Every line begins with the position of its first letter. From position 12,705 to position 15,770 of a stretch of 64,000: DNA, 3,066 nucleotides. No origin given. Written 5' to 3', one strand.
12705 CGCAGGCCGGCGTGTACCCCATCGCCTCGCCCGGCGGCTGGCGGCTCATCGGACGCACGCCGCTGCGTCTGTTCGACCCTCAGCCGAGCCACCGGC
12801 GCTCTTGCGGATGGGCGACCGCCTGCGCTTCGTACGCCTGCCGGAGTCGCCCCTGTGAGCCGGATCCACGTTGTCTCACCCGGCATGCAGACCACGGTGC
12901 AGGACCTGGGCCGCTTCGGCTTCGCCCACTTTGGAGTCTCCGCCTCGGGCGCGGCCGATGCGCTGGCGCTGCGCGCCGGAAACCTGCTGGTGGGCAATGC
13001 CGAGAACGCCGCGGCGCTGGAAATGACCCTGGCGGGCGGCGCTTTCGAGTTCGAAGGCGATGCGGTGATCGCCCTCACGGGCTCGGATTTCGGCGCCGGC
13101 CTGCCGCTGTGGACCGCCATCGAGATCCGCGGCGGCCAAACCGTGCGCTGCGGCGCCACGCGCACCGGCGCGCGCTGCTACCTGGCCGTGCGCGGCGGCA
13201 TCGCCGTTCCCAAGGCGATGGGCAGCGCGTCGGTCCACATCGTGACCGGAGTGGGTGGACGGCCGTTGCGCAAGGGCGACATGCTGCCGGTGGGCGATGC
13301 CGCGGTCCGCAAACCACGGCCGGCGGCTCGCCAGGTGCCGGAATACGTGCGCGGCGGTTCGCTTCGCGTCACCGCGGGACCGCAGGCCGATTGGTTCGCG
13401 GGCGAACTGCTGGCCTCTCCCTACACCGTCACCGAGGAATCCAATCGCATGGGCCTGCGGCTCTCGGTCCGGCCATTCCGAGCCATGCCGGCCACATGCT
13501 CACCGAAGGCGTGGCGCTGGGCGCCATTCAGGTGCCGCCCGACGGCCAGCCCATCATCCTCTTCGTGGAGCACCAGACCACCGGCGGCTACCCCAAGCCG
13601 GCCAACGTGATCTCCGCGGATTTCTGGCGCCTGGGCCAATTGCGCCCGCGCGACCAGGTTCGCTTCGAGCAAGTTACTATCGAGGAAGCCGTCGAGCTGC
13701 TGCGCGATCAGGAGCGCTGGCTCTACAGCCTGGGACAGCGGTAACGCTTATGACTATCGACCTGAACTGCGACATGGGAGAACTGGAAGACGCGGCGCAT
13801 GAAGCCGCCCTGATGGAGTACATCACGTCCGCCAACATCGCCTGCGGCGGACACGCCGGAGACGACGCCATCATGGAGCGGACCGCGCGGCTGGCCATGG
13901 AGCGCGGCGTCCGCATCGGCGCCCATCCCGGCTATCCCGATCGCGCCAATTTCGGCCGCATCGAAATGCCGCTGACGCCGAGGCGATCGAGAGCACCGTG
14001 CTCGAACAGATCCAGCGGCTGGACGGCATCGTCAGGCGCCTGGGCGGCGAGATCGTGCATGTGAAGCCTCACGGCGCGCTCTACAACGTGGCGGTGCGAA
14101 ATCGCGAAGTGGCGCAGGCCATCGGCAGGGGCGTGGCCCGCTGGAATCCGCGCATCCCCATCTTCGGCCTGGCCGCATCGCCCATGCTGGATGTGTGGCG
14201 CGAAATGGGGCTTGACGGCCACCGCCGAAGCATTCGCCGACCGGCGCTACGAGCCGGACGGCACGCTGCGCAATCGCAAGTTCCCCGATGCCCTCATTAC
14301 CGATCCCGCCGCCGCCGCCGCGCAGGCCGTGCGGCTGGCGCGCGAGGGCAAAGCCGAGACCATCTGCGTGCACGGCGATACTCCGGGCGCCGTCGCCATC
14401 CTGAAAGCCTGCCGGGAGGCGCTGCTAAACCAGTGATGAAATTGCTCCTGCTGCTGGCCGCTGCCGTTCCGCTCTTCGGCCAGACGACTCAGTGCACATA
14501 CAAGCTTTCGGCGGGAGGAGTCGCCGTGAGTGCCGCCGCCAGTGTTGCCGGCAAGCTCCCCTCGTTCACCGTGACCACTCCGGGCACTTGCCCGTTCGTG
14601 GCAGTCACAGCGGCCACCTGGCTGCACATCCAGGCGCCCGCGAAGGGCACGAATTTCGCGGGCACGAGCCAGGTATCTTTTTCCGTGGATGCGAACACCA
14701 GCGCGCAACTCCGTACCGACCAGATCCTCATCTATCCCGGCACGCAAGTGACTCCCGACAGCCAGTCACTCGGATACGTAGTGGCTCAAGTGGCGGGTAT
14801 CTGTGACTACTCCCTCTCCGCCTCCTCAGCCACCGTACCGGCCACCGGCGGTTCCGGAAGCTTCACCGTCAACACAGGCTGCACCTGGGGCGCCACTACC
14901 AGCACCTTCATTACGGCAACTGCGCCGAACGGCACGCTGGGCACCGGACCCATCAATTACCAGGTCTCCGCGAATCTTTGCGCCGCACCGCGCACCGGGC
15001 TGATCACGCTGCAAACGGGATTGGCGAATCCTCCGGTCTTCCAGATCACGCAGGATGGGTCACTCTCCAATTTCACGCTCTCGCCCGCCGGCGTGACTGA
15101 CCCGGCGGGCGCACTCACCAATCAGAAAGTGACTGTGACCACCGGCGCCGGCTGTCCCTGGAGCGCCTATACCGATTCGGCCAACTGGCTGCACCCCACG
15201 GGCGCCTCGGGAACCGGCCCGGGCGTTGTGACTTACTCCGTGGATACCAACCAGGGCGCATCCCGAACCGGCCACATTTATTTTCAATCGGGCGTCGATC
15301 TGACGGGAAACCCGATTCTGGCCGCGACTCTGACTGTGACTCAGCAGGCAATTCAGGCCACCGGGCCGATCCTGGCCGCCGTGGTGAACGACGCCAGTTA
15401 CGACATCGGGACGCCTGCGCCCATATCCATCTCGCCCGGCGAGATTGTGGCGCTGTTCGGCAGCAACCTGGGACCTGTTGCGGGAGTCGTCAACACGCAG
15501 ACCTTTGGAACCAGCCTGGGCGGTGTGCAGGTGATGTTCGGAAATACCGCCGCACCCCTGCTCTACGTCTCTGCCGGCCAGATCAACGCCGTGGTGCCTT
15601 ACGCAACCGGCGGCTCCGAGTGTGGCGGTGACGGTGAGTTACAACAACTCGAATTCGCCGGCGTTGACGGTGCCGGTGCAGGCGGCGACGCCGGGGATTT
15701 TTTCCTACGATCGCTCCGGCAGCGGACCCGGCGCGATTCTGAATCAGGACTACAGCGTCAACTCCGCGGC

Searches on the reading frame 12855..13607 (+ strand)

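Call 27: search_protein_families(library=pfam, proteins=[window:12855-13607:+], max_evalue=0.001)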
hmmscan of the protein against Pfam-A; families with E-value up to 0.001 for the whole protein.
window:12855-13607:+ (251 aa): 1 family
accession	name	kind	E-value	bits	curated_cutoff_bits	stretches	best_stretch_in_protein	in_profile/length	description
PF02626.20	CT_A_B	-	3.8e-54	184.5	25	1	26-205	1-195/261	Carboxyltransferase domain, subdomain A and B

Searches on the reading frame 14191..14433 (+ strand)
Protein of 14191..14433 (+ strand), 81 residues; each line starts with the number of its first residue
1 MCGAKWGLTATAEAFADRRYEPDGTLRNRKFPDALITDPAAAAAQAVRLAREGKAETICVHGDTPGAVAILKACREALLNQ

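Call 27: search_protein_families(library=pfam, proteins=[window:14191-14433:+], max_evalue=0.001)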
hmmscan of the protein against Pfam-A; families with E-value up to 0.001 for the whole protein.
window:14191-14433:+ (81 aa): 1 family
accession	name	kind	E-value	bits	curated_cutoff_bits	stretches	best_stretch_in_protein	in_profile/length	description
PF03746.21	LamB_YcsF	-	2.6e-18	67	22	1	4-78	152-238/239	LamB/YcsF family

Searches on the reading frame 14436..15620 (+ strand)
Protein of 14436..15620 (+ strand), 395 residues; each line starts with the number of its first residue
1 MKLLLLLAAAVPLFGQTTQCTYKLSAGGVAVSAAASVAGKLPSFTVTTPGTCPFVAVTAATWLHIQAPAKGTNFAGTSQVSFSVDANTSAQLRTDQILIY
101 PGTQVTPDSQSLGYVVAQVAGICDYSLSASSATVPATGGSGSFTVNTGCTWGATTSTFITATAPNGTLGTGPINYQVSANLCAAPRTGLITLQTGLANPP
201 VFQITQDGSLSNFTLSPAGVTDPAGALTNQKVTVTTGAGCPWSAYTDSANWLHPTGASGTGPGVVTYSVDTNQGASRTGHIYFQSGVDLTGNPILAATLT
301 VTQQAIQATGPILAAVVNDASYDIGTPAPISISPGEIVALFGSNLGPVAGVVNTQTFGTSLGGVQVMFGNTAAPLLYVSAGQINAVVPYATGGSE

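Call 10: search_protein_families(library=pfam, proteins=[window:14436-15620:+], max_evalue=0.01)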
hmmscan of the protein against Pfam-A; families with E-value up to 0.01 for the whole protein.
window:14436-15620:+ (395 aa): 3 families
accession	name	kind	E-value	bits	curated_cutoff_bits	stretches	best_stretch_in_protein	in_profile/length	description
PF13004.13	BACON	-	1.9e-14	53.8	25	2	242-304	3-61/61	Putative binding domain, N-terminal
PF19190.6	BACON_2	-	1.3e-08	35.1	25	0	133-194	10-80/94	Viral BACON domain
PF01833.30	TIG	-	0.00052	20.4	20.9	1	327-393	8-62/84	IPT/TIG domain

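Call 11: search_protein_families(library=ncbifam, proteins=[window:14436-15620:+], max_evalue=0.01)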
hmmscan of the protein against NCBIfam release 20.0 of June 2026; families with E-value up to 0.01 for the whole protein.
window:14436-15620:+ (395 aa): 1 family
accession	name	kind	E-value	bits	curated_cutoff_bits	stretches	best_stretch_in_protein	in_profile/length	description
TIGR03437.1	Soli_cterm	paralog_domain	3.2e-17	63.1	29.05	1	317-392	2-72/225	Solibacter uncharacterized C-terminal domain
